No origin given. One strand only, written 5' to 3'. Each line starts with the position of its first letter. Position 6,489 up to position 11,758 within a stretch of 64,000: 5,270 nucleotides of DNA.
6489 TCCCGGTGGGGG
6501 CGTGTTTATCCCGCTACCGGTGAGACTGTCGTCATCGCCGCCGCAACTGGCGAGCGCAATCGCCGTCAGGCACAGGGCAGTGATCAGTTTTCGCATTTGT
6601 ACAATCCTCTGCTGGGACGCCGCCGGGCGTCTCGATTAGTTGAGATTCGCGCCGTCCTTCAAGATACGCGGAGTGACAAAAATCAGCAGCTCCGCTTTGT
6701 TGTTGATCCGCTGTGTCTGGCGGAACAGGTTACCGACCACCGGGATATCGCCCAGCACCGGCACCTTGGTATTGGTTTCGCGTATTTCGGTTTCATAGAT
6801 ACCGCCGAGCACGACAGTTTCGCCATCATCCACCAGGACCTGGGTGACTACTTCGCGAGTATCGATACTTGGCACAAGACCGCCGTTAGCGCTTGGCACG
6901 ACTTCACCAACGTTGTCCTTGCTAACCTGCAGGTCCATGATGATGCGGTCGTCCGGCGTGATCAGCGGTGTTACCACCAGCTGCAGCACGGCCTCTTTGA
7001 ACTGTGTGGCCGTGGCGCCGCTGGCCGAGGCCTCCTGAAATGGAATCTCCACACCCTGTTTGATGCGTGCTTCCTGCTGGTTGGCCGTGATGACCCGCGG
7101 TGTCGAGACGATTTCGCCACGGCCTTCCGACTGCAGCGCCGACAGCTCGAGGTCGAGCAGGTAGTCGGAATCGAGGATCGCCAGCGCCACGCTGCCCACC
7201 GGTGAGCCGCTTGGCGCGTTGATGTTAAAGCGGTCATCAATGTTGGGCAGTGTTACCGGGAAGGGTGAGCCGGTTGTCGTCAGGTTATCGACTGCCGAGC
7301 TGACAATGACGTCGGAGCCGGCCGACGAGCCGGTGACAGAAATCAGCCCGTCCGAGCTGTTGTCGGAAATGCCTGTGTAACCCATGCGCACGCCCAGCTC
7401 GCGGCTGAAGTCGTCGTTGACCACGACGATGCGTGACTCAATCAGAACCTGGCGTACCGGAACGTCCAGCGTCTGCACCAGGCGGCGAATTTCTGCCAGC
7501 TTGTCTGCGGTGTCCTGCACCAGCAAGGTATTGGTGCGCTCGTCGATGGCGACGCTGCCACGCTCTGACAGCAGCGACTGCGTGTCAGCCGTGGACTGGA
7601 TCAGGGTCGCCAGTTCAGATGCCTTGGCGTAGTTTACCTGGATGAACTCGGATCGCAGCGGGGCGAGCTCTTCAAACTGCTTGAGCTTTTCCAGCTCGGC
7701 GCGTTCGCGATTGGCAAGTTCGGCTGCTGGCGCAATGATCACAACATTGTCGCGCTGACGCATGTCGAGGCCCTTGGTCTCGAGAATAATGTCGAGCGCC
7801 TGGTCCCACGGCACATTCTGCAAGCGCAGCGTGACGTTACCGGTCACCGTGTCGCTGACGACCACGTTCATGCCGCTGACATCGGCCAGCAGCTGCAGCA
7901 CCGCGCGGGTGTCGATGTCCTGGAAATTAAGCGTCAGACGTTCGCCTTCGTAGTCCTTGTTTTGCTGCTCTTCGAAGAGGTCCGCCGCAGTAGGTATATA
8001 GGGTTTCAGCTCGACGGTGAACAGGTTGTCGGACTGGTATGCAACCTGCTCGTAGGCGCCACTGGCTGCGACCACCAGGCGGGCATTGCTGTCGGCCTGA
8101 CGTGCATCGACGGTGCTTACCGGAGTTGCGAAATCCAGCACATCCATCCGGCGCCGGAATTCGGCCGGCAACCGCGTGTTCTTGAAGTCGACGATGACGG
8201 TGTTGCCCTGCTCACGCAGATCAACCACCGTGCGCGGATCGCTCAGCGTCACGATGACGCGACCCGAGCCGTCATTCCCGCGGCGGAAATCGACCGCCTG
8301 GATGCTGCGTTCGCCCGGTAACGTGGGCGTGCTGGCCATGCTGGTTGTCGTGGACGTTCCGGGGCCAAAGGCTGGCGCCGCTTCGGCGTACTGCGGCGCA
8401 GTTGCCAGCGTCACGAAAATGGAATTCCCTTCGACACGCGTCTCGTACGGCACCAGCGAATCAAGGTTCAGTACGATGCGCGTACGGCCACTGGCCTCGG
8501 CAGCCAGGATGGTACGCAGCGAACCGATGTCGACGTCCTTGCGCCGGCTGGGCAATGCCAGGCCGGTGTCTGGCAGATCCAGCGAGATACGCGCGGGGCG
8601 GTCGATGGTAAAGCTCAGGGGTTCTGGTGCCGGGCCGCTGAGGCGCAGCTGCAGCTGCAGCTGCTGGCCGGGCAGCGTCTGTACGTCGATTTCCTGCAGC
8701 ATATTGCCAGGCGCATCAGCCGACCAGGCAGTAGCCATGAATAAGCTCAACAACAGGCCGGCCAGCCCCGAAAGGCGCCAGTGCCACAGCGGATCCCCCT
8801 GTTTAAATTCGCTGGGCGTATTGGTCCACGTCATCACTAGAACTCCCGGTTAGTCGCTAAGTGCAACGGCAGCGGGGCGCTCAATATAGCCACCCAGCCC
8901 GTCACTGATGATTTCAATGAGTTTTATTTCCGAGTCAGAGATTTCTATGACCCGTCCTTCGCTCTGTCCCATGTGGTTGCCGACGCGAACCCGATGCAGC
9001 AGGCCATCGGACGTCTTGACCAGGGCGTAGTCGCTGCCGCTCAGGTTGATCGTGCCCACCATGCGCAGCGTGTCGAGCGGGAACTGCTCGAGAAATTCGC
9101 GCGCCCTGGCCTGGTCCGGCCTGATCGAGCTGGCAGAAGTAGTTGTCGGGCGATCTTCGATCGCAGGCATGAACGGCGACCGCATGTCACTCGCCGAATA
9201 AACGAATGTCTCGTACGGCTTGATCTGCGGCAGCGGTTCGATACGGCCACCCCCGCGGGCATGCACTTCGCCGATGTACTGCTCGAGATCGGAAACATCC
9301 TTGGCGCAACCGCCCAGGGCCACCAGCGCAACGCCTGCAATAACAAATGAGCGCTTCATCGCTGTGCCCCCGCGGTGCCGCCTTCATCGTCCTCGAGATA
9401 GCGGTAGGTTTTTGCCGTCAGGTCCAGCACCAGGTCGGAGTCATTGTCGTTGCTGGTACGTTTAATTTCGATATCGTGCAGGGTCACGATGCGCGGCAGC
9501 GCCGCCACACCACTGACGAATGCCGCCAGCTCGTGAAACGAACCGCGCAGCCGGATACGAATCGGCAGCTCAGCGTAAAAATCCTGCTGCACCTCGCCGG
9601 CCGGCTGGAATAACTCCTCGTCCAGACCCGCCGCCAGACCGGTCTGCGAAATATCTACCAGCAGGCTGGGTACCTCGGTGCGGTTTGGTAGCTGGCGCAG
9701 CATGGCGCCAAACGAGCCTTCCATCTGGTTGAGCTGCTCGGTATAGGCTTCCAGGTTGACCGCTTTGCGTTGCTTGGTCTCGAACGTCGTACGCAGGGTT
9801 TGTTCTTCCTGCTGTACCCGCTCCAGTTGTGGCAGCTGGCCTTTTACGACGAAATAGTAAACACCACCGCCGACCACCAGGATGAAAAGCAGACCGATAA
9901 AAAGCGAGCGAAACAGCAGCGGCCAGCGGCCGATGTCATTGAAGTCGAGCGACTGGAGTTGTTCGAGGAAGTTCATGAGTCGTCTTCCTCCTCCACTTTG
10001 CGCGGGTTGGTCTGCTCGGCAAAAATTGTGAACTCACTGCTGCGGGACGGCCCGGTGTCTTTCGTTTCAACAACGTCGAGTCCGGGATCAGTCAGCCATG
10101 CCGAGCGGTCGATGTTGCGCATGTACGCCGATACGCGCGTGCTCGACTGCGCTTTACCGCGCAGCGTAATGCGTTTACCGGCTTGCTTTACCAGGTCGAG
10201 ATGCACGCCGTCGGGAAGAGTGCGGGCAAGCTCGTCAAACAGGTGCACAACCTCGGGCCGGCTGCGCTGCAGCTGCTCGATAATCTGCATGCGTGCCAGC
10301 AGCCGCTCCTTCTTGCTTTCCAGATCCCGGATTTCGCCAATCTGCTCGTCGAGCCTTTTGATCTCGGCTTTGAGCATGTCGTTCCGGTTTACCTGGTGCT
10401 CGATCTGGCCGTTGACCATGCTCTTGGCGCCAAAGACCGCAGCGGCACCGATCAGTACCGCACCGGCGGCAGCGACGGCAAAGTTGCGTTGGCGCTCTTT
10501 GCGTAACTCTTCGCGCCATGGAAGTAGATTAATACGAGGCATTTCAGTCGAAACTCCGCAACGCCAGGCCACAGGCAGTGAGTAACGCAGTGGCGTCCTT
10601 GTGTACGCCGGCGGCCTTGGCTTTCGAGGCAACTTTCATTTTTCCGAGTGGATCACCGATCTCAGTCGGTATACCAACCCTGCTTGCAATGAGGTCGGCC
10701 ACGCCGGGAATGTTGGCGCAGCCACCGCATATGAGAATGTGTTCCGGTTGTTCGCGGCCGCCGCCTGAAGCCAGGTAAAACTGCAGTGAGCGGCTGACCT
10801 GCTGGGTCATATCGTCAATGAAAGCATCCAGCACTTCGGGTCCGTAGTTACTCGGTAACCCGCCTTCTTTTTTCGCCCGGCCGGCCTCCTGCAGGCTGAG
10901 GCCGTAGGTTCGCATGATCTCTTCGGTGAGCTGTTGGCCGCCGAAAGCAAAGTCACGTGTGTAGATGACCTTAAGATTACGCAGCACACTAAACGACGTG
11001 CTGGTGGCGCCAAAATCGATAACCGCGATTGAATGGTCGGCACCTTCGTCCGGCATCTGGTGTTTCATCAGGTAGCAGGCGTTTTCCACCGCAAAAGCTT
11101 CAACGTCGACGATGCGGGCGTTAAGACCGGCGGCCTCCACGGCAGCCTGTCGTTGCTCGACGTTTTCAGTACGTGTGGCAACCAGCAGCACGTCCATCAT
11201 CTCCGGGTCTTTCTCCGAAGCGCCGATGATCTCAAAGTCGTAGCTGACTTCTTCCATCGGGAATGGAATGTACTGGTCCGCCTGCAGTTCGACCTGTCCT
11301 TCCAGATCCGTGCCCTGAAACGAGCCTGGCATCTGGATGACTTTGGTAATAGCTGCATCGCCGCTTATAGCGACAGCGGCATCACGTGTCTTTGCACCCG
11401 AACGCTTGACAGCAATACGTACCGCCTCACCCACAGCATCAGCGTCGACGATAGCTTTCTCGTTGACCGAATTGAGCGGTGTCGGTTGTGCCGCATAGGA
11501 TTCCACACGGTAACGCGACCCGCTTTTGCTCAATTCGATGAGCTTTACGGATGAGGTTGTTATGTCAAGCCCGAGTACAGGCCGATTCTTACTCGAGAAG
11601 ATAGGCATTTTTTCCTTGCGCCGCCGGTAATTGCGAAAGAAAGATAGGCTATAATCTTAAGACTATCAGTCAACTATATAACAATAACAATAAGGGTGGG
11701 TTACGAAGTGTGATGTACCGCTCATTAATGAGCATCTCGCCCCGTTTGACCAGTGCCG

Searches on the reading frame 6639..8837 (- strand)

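Call 4: search_protein_families(library=pfam, proteins=[window:6639-8837:-], max_evalue=0.01)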
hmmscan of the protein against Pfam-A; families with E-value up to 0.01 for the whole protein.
window:6639-8837:- (733 aa): 5 families
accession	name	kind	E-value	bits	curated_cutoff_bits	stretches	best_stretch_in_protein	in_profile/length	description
PF00263.26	Secretin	-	8.8e-51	172.3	27.5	1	567-727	1-169/169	Bacterial type II and III secretion system protein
PF11741.13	AMIN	-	5.8e-33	113.4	20.5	2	181-278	1-95/101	AMIN domain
PF03958.22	Secretin_N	-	1.2e-16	61.1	28.2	1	397-463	2-69/69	Bacterial type II/III secretion system short domain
PF07660.19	STN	-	1.7e-10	40.9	28.4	1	323-371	1-52/52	Secretin and TonB N terminus short domain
PF21305.2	type_II_gspD_N0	-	1.7e-06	28.2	27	1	303-353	1-52/71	GspD-like, N0 domain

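Call 57: search_protein_families(library=ncbifam, proteins=[window:6639-8837:-], max_evalue=1e-10)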
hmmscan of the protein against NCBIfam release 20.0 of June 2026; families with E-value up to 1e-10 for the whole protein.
window:6639-8837:- (733 aa): 8 families
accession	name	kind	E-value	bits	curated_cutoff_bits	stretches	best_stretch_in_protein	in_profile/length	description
TIGR02515.1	IV_pilus_PilQ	subfamily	1.4e-157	525.1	284.35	1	298-727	1-428/428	type IV pilus secretin PilQ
NF010083.0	PRK13568.1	equivalog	1.6e-103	346.7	554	2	536-727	226-418/419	DNA uptake porin HofQ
NF007851.2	PRK10560.1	exception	1e-81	274.9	598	2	559-726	242-409/412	DNA uptake porin HofQ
TIGR02517.1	type_II_gspD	equivalog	4.3e-71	240.2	351.35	2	424-732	298-596/600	type II secretion system secretin GspD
TIGR02516.1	type_III_yscC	equivalog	6.3e-41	140.4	238.45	1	408-727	178-462/463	type III secretion system outer membrane ring subunit SctC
TIGR02519.1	pilus_MshL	equivalog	4.1e-31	108.1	250.2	1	430-726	2-290/290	pilus (MSHA type) biogenesis protein MshL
NF042912.1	Amuc_1098_fam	equivalog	1e-24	86.7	750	1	639-726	709-796/805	Amuc_1098 family type IV pilus outer membrane protein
NF011873.0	PRK15346.1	equivalog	6.5e-23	81.2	524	1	563-711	331-479/499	EscC/YscC/HrcC family type III secretion system outer membrane ring protein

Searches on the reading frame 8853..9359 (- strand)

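Call 4: search_protein_families(library=pfam, proteins=[window:8853-9359:-], max_evalue=0.01)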
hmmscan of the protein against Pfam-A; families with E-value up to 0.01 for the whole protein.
window:8853-9359:- (169 aa): 1 family
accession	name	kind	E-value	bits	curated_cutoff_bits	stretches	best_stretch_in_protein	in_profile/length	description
PF04351.19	PilP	-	2.1e-47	161.2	25.6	1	24-167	1-146/146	Pilus assembly protein, PilP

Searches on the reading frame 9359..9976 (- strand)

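Call 4: search_protein_families(library=pfam, proteins=[window:9359-9976:-], max_evalue=0.01)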
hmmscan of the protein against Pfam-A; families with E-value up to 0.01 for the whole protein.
window:9359-9976:- (206 aa): 1 family
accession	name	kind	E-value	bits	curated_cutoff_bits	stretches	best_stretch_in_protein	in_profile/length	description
PF04350.18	PilO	-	2e-54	184.1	22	1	51-195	1-145/145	Pilus assembly protein, PilO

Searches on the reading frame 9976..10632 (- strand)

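Call 4: search_protein_families(library=pfam, proteins=[window:9976-10632:-], max_evalue=0.01)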
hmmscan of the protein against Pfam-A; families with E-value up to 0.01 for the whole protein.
window:9976-10632:- (219 aa): 1 family
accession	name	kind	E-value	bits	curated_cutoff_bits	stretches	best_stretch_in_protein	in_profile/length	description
PF05137.18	PilN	-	6.7e-22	77.8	22.8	1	130-203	1-74/78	Fimbrial assembly protein (PilN)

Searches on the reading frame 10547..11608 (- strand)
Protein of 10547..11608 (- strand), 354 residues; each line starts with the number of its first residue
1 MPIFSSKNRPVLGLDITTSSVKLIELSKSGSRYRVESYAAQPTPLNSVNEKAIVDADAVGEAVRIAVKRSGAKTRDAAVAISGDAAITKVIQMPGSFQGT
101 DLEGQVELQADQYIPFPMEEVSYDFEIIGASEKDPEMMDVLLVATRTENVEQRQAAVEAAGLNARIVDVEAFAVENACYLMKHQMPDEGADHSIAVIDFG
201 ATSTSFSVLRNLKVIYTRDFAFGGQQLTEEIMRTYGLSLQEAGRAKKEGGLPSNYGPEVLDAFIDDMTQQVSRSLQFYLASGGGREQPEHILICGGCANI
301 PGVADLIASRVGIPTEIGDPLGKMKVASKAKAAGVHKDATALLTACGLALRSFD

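Call 4: search_protein_families(library=pfam, proteins=[window:10547-11608:-], max_evalue=0.01)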
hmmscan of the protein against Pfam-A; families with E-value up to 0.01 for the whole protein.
window:10547-11608:- (354 aa): 3 families
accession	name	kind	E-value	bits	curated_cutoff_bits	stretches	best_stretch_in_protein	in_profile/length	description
PF11104.14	PilM_2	-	1.4e-120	402.7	27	1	13-353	1-340/340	Type IV pilus assembly protein PilM;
PF14450.12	FtsA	-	6.9e-13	49.5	31.8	1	195-329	1-120/127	Cell division protein FtsA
PF06723.19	MreB_Mbl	-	0.0001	21.7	27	0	290-319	276-305/327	MreB/Mbl protein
